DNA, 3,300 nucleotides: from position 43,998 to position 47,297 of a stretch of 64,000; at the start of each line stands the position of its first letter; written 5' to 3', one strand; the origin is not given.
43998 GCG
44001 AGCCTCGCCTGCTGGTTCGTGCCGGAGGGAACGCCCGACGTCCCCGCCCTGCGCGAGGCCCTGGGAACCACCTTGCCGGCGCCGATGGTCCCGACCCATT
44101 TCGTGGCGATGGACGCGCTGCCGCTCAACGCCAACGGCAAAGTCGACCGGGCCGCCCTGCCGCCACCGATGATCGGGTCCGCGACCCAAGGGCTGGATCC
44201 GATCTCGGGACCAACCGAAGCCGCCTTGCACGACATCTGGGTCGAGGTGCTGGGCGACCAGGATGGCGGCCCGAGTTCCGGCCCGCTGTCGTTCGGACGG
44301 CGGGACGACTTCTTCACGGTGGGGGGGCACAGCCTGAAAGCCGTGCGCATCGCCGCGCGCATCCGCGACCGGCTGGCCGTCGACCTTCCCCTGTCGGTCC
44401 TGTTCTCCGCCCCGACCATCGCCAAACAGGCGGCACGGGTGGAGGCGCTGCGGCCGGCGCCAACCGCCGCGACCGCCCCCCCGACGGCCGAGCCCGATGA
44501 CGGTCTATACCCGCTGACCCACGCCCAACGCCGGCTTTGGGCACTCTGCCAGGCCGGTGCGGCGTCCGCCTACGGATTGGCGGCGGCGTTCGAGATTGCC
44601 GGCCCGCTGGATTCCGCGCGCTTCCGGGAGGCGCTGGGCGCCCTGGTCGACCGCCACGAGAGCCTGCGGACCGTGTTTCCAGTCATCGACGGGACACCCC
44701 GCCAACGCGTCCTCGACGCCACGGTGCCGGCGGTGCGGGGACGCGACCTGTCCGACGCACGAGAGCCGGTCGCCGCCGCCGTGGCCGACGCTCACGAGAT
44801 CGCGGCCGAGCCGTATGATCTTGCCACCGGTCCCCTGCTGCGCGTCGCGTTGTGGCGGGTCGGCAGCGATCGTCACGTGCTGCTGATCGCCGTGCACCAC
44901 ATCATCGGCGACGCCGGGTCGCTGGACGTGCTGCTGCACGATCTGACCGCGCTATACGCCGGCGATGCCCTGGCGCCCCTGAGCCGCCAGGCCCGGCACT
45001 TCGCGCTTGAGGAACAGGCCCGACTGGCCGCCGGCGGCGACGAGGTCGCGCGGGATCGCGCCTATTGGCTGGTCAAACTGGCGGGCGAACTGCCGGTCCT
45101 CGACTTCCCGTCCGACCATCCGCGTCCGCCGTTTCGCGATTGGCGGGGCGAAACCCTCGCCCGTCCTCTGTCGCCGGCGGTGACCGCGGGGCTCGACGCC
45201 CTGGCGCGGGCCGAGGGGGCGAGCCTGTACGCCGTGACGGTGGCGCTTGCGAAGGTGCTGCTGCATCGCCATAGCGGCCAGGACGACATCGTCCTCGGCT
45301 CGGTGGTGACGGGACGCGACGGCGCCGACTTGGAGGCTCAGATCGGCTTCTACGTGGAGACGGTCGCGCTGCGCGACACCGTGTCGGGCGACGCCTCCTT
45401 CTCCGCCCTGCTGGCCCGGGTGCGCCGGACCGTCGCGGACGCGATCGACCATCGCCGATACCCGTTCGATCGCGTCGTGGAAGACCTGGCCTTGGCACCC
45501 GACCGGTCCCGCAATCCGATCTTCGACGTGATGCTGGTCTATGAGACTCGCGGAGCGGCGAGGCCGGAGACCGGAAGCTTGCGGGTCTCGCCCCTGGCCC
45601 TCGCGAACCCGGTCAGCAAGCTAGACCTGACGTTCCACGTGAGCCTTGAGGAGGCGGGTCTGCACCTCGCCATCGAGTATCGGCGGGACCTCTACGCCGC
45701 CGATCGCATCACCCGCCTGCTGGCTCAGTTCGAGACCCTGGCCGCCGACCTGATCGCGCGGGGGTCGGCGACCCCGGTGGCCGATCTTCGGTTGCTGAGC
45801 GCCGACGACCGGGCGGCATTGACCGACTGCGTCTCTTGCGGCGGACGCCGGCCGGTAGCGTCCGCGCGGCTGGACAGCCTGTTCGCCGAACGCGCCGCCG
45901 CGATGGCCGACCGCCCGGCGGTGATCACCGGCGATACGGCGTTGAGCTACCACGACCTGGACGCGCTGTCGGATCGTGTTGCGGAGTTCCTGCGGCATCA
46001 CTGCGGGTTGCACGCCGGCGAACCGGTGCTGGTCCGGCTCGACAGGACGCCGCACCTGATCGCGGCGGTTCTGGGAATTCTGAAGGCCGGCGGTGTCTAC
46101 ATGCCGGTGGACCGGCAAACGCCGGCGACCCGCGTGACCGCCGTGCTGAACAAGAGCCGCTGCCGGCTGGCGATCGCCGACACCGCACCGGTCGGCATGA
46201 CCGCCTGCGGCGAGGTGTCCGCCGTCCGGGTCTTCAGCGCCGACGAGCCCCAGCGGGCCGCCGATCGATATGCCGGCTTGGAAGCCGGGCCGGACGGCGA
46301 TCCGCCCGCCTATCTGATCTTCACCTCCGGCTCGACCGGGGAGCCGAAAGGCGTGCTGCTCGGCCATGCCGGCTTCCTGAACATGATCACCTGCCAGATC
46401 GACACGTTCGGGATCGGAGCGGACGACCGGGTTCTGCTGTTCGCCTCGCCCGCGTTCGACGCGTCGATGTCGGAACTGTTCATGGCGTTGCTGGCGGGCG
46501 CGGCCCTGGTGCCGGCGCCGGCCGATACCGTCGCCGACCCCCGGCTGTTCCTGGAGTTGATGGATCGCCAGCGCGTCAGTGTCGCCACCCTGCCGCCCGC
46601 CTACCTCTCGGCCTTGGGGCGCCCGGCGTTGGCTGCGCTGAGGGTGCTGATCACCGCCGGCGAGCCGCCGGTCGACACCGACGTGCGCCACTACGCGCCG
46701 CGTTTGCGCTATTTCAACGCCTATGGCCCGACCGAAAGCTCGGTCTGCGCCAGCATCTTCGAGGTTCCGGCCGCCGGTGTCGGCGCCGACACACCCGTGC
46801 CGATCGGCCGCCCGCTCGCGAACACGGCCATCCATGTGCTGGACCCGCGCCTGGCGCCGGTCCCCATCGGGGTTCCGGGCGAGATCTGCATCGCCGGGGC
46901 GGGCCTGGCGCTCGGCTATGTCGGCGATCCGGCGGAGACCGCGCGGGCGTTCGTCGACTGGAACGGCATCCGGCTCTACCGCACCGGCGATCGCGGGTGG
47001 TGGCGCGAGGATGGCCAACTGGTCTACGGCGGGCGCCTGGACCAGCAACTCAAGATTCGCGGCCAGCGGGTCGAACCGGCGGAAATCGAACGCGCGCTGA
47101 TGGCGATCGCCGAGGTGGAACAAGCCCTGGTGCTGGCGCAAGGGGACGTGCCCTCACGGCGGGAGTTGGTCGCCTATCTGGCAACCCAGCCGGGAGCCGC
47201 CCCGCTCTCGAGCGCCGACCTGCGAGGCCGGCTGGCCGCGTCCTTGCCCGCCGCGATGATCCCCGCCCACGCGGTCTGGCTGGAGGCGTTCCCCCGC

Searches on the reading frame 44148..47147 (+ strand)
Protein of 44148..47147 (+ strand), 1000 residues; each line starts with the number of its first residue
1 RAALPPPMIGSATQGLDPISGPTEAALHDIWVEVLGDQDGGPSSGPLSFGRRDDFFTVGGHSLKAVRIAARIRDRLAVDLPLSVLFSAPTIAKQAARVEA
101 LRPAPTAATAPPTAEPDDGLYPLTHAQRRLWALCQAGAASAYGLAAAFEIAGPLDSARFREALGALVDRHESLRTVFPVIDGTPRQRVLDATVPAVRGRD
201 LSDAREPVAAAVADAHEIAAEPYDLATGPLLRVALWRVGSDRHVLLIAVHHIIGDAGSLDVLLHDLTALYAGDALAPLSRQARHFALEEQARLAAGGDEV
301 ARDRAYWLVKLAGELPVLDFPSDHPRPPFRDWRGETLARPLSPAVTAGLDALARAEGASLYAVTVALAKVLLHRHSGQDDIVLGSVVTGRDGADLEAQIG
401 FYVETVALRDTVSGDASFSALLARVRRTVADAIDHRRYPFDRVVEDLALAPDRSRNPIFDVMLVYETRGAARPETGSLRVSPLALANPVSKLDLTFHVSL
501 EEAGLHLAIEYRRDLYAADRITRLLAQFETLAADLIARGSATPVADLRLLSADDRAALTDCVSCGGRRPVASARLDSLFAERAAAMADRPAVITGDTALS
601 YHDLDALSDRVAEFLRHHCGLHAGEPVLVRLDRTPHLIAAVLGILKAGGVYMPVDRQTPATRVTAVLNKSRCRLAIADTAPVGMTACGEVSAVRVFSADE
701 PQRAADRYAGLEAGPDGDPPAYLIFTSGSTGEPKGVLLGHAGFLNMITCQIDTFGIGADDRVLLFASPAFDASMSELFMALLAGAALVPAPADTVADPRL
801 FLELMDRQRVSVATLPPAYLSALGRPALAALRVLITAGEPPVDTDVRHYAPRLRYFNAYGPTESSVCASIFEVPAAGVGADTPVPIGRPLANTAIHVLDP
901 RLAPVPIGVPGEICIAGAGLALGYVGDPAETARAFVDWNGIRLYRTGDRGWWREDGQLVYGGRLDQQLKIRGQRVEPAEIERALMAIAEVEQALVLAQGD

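Call 8: search_protein_families(library=pfam, proteins=[window:44148-47147:+], max_evalue=0.001)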
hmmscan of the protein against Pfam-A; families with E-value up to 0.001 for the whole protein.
window:44148-47147:+ (1000 aa): 3 families
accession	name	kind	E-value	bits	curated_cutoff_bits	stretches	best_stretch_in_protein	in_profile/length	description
PF00668.25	Condensation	-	3.3e-88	296.8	30.6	1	119-558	3-455/456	Condensation domain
PF00501.34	AMP-binding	-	7.8e-76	255.8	29.9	1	579-924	1-383/384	AMP-binding enzyme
PF00550.31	PP-binding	-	3.1e-11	43.8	20.8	1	27-97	3-66/67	Phosphopantetheine attachment site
